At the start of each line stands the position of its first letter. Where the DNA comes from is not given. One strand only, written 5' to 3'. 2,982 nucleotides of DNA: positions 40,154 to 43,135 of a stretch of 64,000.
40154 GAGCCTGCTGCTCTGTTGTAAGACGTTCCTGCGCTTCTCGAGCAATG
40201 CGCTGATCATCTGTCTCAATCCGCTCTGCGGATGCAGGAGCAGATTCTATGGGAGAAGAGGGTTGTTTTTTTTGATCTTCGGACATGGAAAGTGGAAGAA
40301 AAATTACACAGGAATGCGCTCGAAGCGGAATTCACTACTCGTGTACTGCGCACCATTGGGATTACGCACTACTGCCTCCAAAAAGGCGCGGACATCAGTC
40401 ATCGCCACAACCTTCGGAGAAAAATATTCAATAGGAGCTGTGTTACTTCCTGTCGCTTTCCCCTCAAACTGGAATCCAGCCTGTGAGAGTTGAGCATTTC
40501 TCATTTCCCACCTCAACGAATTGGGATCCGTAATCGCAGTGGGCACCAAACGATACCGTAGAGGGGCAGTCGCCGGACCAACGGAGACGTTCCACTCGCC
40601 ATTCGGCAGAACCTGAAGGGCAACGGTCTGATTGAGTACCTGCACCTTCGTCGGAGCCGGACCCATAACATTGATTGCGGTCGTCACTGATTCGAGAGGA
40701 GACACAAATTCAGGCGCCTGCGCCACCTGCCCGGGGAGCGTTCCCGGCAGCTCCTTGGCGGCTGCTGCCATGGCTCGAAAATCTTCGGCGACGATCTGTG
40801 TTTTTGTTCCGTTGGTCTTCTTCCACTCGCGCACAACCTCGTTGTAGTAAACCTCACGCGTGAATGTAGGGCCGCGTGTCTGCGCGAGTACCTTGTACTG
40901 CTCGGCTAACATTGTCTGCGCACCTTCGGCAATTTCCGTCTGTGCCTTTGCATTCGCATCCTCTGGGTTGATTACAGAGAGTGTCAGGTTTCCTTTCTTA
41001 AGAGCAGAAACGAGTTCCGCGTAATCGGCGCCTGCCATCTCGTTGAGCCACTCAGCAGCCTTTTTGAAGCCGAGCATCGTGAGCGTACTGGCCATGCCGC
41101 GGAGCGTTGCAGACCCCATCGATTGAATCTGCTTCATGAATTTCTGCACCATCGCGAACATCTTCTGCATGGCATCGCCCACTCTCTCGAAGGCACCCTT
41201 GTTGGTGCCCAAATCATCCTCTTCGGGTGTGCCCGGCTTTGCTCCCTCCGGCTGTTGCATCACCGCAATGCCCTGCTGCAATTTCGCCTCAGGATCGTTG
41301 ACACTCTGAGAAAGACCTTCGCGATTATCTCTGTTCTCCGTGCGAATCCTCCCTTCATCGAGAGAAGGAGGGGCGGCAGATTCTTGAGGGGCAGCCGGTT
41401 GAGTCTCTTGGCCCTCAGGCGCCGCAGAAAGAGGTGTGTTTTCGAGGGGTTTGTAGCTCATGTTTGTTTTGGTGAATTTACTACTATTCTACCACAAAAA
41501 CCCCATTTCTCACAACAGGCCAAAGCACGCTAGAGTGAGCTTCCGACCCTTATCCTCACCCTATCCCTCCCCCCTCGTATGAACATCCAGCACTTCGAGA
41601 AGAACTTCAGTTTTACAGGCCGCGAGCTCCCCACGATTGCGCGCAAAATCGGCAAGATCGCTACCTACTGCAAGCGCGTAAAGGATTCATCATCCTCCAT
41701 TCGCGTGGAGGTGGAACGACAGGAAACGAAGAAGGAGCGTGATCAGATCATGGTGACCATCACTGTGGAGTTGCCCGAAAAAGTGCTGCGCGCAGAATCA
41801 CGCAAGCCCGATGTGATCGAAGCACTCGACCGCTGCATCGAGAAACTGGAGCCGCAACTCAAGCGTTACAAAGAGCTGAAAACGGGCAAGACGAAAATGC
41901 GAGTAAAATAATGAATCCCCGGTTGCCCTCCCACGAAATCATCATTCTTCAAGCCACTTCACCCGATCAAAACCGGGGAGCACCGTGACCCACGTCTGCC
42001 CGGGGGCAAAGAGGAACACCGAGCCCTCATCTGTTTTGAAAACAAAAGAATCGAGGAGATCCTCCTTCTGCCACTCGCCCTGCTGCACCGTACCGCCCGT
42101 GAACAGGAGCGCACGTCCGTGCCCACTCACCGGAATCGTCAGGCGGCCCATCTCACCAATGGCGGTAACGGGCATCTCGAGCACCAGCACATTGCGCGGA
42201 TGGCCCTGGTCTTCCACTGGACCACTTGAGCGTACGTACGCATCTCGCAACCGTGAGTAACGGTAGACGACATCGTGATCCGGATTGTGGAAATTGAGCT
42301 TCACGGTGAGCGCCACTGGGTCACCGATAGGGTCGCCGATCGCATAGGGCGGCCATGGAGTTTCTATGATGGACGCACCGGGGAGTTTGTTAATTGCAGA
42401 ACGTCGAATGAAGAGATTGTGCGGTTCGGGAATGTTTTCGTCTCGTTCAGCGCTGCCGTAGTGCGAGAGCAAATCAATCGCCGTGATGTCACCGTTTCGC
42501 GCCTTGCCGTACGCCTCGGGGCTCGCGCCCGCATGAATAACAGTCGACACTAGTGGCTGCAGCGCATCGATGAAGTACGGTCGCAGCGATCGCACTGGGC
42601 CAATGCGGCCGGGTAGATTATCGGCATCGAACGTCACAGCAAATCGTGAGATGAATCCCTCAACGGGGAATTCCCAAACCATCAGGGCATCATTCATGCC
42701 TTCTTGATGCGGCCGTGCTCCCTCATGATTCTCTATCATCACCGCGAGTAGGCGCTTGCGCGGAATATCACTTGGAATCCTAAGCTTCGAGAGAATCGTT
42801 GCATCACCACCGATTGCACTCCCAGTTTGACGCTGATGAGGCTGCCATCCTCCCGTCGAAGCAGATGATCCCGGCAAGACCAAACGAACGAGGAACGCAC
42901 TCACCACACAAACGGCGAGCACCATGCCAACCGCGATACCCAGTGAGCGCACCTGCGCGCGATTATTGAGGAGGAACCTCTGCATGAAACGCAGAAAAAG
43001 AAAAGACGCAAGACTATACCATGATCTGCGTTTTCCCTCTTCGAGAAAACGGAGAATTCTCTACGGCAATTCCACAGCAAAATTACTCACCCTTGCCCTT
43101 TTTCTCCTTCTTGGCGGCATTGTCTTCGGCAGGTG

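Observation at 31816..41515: Six-gene cluster of unrecognisable proteins built around a 1701-aa membrane giant and ending in a Cas4/RecB-like Fe-S nuclease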

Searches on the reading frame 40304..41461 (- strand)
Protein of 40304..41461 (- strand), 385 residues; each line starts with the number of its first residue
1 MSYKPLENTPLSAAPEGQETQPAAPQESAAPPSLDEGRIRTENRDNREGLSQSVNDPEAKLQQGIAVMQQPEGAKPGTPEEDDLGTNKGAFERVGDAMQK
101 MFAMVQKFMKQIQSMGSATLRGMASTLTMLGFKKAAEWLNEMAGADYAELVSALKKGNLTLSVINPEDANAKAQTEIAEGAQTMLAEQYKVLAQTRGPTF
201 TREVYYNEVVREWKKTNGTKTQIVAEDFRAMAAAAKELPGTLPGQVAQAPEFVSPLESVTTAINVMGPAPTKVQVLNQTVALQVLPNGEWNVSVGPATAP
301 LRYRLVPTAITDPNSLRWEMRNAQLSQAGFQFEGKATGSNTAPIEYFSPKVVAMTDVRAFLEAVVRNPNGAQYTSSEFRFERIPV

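Call 3: search_protein_families(library=pfam, proteins=[window:40304-41461:-], max_evalue=1)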
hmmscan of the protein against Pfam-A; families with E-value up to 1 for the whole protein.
window:40304-41461:- (385 aa): 0 families

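Call 5: search_protein_families(library=ncbifam, proteins=[window:40304-41461:-], max_evalue=1)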
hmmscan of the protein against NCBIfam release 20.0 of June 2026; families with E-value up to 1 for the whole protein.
window:40304-41461:- (385 aa): 1 family
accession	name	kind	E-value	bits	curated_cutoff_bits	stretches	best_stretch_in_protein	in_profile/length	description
NF007892.0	PRK10595.1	equivalog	0.21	11.3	162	1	105-176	86-157/169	cell division inhibitor SulA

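Call 6: search_protein_families(library=padloc, proteins=[window:40304-41461:-], max_evalue=1)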
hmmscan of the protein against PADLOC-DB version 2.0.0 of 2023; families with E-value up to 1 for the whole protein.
window:40304-41461:- (385 aa): 0 families

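Call 7: search_protein_families(library=phrogs, proteins=[window:40304-41461:-], max_evalue=1)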
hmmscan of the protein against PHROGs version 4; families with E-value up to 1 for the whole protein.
window:40304-41461:- (385 aa): 0 families

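Call 26: find_homologous_proteins(query=A2, max_evalue=0.01)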
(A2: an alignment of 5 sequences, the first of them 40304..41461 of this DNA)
Query A2 (5 sequences) (385 aa, profile of the alignment): 22 proteins with E <= 0.01 among 8000 candidates.
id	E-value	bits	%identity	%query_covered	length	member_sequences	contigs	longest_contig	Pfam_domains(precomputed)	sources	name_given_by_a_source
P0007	2.9e-197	674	100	100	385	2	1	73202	-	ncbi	ncbi:MAG: hypothetical protein ABIG34_05630 [Candidatus Peregrinibacteria bacterium]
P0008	1.0e-193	662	53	91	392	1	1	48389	-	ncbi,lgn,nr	ncbi:MAG: hypothetical protein PHX87_04895 [Candidatus Peribacteraceae bacterium]|nr:hypothetical pr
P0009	8.5e-160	550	63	100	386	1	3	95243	-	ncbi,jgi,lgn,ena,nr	ncbi:hypothetical protein AUJ46_00320 [Candidatus Peregrinibacteria bacterium CG1_02_54_53]|nr:MAG: 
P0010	2.1e-158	546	60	97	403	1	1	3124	-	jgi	-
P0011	3.7e-156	538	53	60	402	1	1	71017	-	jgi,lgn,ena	-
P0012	5.9e-150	518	64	81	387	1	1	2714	-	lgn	-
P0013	2.4e-149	516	53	94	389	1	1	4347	-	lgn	-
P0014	8.1e-149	514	62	55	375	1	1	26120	-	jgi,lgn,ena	-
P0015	1.3e-146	507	38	79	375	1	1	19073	-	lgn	-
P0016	2.6e-146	506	62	97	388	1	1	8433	-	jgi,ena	-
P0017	2.7e-143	496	59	94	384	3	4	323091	-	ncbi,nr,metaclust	ncbi:MAG TPA: hypothetical protein DEB30_03470 [Candidatus Peribacter riflensis]|nr:MAG: hypothetica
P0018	5.6e-140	485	71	81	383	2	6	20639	-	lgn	-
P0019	1.1e-126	441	50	98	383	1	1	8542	-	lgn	-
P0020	1.3e-125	438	54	97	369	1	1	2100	-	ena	-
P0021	1.4e-125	438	52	95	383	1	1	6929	-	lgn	-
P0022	3.7e-123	430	66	45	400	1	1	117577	-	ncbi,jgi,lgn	ncbi:MAG: hypothetical protein WC353_02405 [Candidatus Peribacter sp.]|jgi:hypothetical protein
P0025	2.6e-110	388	52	80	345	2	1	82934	-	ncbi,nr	ncbi:MAG: hypothetical protein PHN33_04215 [Candidatus Peribacteraceae bacterium]|nr:hypothetical pr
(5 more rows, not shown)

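Call 27: find_encoding_contigs(protein=P0017, flank=10000, max_places=1)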
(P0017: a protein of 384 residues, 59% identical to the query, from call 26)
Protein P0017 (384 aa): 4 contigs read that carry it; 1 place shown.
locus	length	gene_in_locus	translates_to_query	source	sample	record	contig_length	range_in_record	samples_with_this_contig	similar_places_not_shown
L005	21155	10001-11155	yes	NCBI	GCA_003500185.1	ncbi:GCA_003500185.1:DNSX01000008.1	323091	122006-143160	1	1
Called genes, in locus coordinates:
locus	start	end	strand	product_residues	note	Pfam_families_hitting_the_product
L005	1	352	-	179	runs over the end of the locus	PF05638:T6SS_HCP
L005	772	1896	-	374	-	PF00027:cNMP_binding, PF13545:HTH_Crp_2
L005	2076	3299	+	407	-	-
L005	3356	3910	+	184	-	-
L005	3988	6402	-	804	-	PF01541:GIY-YIG, PF27096:UvrC_M, PF22920:UvrC_RNaseH, PF08459:UvrC_RNaseH_dom, PF00583:Acetyltransf_1, PF13673:Acetyltransf_10, PF13508:Acetyltransf_7, PF08459:UvrC_RNaseH_dom, +1 more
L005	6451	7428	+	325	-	PF00535:Glycos_transf_2, PF13641:Glyco_tranf_2_3, PF13632:Glyco_trans_2_3 (weak)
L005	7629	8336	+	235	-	PF01386:Ribosomal_L25p, PF14693:Ribosomal_TL5_C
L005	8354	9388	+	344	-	PF11258:DUF3048, PF17479:DUF3048_C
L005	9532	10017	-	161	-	PF02482:Ribosomal_S30AE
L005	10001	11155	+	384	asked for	-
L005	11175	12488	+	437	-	-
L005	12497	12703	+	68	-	-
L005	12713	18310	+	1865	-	-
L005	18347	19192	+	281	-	PF12705:PDDEXK_1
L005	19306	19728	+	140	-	PF02681:DUF212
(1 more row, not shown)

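Call 28: find_encoding_contigs(protein=P0025, flank=10000, max_places=1)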
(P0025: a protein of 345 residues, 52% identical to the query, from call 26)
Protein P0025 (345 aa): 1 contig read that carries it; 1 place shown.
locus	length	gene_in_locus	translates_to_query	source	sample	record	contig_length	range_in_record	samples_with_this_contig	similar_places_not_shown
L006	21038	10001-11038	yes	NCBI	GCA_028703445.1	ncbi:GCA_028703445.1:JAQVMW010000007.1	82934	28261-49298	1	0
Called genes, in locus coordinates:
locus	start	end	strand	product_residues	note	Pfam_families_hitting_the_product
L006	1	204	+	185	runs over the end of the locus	-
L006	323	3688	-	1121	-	PF07705:CARDB (faint)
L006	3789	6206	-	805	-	PF01541:GIY-YIG, PF27096:UvrC_M, PF22920:UvrC_RNaseH, PF08459:UvrC_RNaseH_dom, PF00583:Acetyltransf_1, PF13508:Acetyltransf_7, PF13673:Acetyltransf_10 (weak), PF08459:UvrC_RNaseH_dom, +1 more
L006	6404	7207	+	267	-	PF00535:Glycos_transf_2, PF10111:Glyco_tranf_2_2 (weak), PF13641:Glyco_tranf_2_3, PF13632:Glyco_trans_2_3 (weak)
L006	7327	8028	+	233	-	-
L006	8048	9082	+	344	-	PF11258:DUF3048, PF17479:DUF3048_C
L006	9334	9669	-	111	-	PF02482:Ribosomal_S30AE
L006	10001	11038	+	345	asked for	-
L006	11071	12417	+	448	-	-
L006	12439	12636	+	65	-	-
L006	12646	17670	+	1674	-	-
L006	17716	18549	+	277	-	PF12705:PDDEXK_1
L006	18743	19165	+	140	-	PF02681:DUF212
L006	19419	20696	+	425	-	PF00587:tRNA-synt_2b, PF03129:HGTP_anticodon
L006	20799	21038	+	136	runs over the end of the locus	-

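Call 29: find_encoding_contigs(protein=P0022, flank=10000, max_places=1)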
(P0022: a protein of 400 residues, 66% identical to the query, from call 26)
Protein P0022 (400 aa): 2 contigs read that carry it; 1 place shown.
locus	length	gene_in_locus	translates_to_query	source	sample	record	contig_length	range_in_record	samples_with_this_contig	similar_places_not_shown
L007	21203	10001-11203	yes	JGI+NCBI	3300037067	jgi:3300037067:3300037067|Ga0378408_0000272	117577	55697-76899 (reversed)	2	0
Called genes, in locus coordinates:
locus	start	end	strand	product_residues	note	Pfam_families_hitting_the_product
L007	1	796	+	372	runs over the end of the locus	PF18144:SMODS, PF21654:DncV-like_NTFase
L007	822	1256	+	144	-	PF26395:E2-CBASS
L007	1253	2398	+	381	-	PF18145:SAVED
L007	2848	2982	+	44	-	-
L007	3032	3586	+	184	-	-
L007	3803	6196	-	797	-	PF01541:GIY-YIG, PF27096:UvrC_M, PF22920:UvrC_RNaseH, PF08459:UvrC_RNaseH_dom, PF13673:Acetyltransf_10 (weak), PF00583:Acetyltransf_1, PF13508:Acetyltransf_7, PF08459:UvrC_RNaseH_dom, +1 more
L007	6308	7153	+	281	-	PF00535:Glycos_transf_2, PF13641:Glyco_tranf_2_3, PF13632:Glyco_trans_2_3 (weak)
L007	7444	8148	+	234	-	-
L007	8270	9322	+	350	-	PF11258:DUF3048, PF17479:DUF3048_C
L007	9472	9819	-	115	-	PF02482:Ribosomal_S30AE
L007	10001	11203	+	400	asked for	-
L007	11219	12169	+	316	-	-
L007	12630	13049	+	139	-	-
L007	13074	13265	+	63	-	-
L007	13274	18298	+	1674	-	-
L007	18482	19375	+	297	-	PF12705:PDDEXK_1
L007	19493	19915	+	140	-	PF02681:DUF212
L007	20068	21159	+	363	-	PF00696:AA_kinase, PF01472:PUA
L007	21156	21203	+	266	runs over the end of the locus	PF03807:F420_oxidored, PF14748:P5CR_dimer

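Call 72: search_solved_structures(query=A8, max_evalue=10)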
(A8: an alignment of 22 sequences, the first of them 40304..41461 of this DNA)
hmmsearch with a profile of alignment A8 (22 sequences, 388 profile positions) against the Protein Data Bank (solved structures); distinct sequences matched with E-value up to 10: 0.

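Call 76: search_dna_similar(query=window:40304-41461:-, collection=phages, mode=protein, max_evalue=0.001, max_rows=10)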
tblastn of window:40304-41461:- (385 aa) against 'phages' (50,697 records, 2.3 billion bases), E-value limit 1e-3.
No match.

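Call 77: predict_structure(alignment_id=A8)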
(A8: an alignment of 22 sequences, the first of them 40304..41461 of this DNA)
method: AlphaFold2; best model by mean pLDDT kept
length: 385 residues; sequences in the alignment: 22
mean_pLDDT: 70.4   pTM: 0.38
mean pLDDT of the five models: 70.4, 68.9, 68.2, 67.4, 64.3
residues with pLDDT >= 90: 109; 70-90: 121; 50-70: 41; < 50: 114
segments of 3 or more residues with pLDDT < 50: 1-98, 101-106, 245-251
pLDDT, mean of each block of 10 residues (from residue 1): 38 34 34 40 40 36 35 33 38 46 47 58 70 67 75 89 83 84 86 76 90 89 90 88 49 74 86 90 93 84 93 91 92 90 87 94 88 91 86
secondary structure, 60 per line:
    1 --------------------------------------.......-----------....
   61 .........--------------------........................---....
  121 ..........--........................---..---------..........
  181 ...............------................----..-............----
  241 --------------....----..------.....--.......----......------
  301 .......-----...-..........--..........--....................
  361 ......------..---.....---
elements in order: H39-45 H57-69 H90-113 H117-130 H133-156 H171-195 H202-217 H225-236 E271-275 E278-284 E289-294 E301-307 E317-326 E329-338 E341-353 H354-366 E378-382

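Call 79: fold_search(model_id=the predicted structure, library=pdb)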
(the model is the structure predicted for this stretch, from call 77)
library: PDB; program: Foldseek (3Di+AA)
matches with E <= 10: 339; with E <= 0.001: 0
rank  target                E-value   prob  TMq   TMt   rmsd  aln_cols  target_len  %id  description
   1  9dkh_C                3.3e-02  0.20  0.09  0.10  13.9       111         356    9  CryoEM structures of yeast cytoplasmic dynein in the presence of ATP and Lis1. (released 2025-05-28)
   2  5fl0_B                1.2e-01  0.08  0.11  0.08  17.0       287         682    9  Structure of a hydrolase with an inhibitor (released 2016-08-31)
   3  7ou8_AAA              1.6e-01  0.05  0.11  0.08  16.2       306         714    9  Human O-GlcNAc hydrolase in complex with DNJNAc-thiazolidines (released 2022-04-13)
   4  5mi6                  1.6e-01  0.04  0.09  0.07  16.5       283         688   11  BtGH84 mutant with covalent modification by MA3 in complex with Thiamet G (released 2017-11-01)
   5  8p50_A                2.9e-01  0.07  0.13  0.04  21.2       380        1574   12  Photorhabdus luminescens Makes caterpillars floppy (Mcf) toxin with the C-terminal deletion in complex with Arf3 (released 2023-11-01)
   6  7o99_A                3.1e-01  0.21  0.10  0.25  17.3       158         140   16  diMn-sulerythrin (released 2021-12-01)
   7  4fw9                  3.1e-01  0.12  0.11  0.08  12.9       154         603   18  Crystal structure of the Lon-like protease MtaLonC (released 2013-06-26)
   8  9dld_C                3.1e-01  0.07  0.09  0.09  13.5       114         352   11  CryoEM structures of yeast cytoplasmic dynein in the presence of ATP and Lis1. (released 2025-05-28)
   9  3uc2_A                3.9e-01  0.08  0.08  0.18  13.5       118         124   12  Crystal structure of a DUF4426 family protein (PA0388) from Pseudomonas aeruginosa PAO1 at 2.09 A resolution (released 2011-11-23)
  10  7pqh_G                3.9e-01  0.04  0.11  0.04  30.9       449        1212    8  Cryo-EM structure of Saccharomyces cerevisiae TOROID (TORC1 Organized in Inhibited Domains). (released 2023-01-18)
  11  7o91_C                4.3e-01  0.18  0.10  0.25  18.5       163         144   15  diMn-sulerythrin (released 2021-12-01)
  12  9dkx_C                4.6e-01  0.07  0.09  0.10  13.6       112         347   11  CryoEM structures of yeast cytoplasmic dynein in the presence of ATP and Lis1. (released 2025-06-04)
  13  4le3_C                4.6e-01  0.04  0.08  0.11  16.3       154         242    9  Crystal structure of a GH131 beta-glucanase catalytic domain from Podospora anserina (released 2013-09-11)
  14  7ou8_BBB              4.9e-01  0.05  0.14  0.10  14.4       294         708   10  Human O-GlcNAc hydrolase in complex with DNJNAc-thiazolidines (released 2022-04-13)
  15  8p52                  5.1e-01  0.04  0.11  0.03  21.5       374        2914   10  Photorhabdus luminescens Makes caterpillars floppy (Mcf) toxin (released 2023-11-01)
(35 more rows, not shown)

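Call 81: fold_search(model_id=the predicted structure, library=viral)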
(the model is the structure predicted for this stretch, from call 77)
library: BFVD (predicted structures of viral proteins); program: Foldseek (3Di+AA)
matches with E <= 10: 312; with E <= 0.001: 0
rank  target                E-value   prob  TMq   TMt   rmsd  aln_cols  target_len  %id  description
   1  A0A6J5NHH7            6.9e-02  0.14  0.09  0.07  32.8       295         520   12  Uncharacterized protein [uncultured Caudovirales phage]
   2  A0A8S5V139            7.3e-02  0.11  0.12  0.07  32.8       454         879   10  Mono-ADP-ribosyltransferase C3 [Siphoviridae sp. ct3r22]
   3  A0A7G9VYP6            1.4e-01  0.14  0.09  0.04  25.2       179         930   12  Tail tubular protein B [Acinetobacter phage Aristophanes]
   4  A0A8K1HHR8            1.4e-01  0.03  0.07  0.05  43.8       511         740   10  Uncharacterized protein [Sichuan mosquito picorna-like virus]
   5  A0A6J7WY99            1.5e-01  0.14  0.10  0.09  31.8       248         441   12  Uncharacterized protein [uncultured Caudovirales phage]
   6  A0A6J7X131            1.6e-01  0.12  0.09  0.08  24.9       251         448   18  Uncharacterized protein [uncultured Caudovirales phage]
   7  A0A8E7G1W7            1.7e-01  0.13  0.09  0.04  13.2       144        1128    8  Structural protein [Luscinia sibilans parvoviridae sp.]
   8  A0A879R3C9            1.8e-01  0.14  0.11  0.09  25.6       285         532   13  Uncharacterized protein [Synechococcus phage S-SRM01]
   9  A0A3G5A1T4            1.9e-01  0.08  0.12  0.12  25.3       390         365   10  Uncharacterized protein [Harvfovirus sp.]
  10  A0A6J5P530            2.2e-01  0.14  0.11  0.11  22.8       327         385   12  Uncharacterized protein [uncultured Caudovirales phage]
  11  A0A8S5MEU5            2.2e-01  0.08  0.10  0.08  19.8       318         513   14  Dlp-2, four-helix bundle, metal transport.46A [Siphoviridae sp. ctYh54]
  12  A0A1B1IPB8            2.4e-01  0.15  0.09  0.10  33.2       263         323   12  (no name in the UniProt tables at hand)
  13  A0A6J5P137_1          3.4e-01  0.10  0.09  0.05  25.7       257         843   13  Uncharacterized protein [uncultured Caudovirales phage]
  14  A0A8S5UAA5            3.4e-01  0.08  0.08  0.06  33.4       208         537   12  L SHAPED TAIL FIBER PROTEIN [Myoviridae sp. ctNrE4]
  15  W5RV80                4.0e-01  0.23  0.10  0.34   9.5        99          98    9  Uncharacterized protein [Staphylococcus phage vB_SepS_SEP9]
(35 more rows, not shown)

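Call 89: find_related_loci(query=A8, collection=metagenome_contigs, flank=10000)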
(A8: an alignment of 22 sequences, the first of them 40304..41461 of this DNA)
Query A8 (385 aa) in metagenome_contigs; peptide patterns used: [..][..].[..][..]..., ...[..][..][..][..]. (x = any residue, [..] = any of these).
600 stretches matched a pattern (row limit reached: there are more); 7 encode a relative of the query (tblastn E <= 1e-3); 7 distinct loci.
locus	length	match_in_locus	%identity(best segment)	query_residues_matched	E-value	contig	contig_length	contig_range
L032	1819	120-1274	63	1-384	2e-171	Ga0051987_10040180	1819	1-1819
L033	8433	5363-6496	62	10-383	2e-144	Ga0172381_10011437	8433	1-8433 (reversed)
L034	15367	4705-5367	62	78-288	4e-79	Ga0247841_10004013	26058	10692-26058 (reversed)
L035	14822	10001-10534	63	76-252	3e-70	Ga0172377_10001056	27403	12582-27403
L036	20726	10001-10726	53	15-244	1e-69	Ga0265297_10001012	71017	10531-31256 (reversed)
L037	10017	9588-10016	72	78-218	1e-66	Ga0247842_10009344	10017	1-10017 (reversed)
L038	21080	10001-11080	59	22-383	8e-130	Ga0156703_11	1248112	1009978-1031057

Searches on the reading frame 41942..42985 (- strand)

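Call 8: search_protein_families(library=pfam, proteins=[window:41942-42985:-], max_evalue=0.001)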
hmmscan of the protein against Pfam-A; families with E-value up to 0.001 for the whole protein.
window:41942-42985:- (347 aa): 2 families
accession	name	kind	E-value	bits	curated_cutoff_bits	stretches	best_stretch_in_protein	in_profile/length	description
PF11258.13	DUF3048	-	1.1e-28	100.7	25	1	72-200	9-140/148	Protein of unknown function (DUF3048) N-terminal domain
PF17479.7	DUF3048_C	-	1.6e-13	51.5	25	1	229-333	2-114/114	Protein of unknown function (DUF3048) C-terminal domain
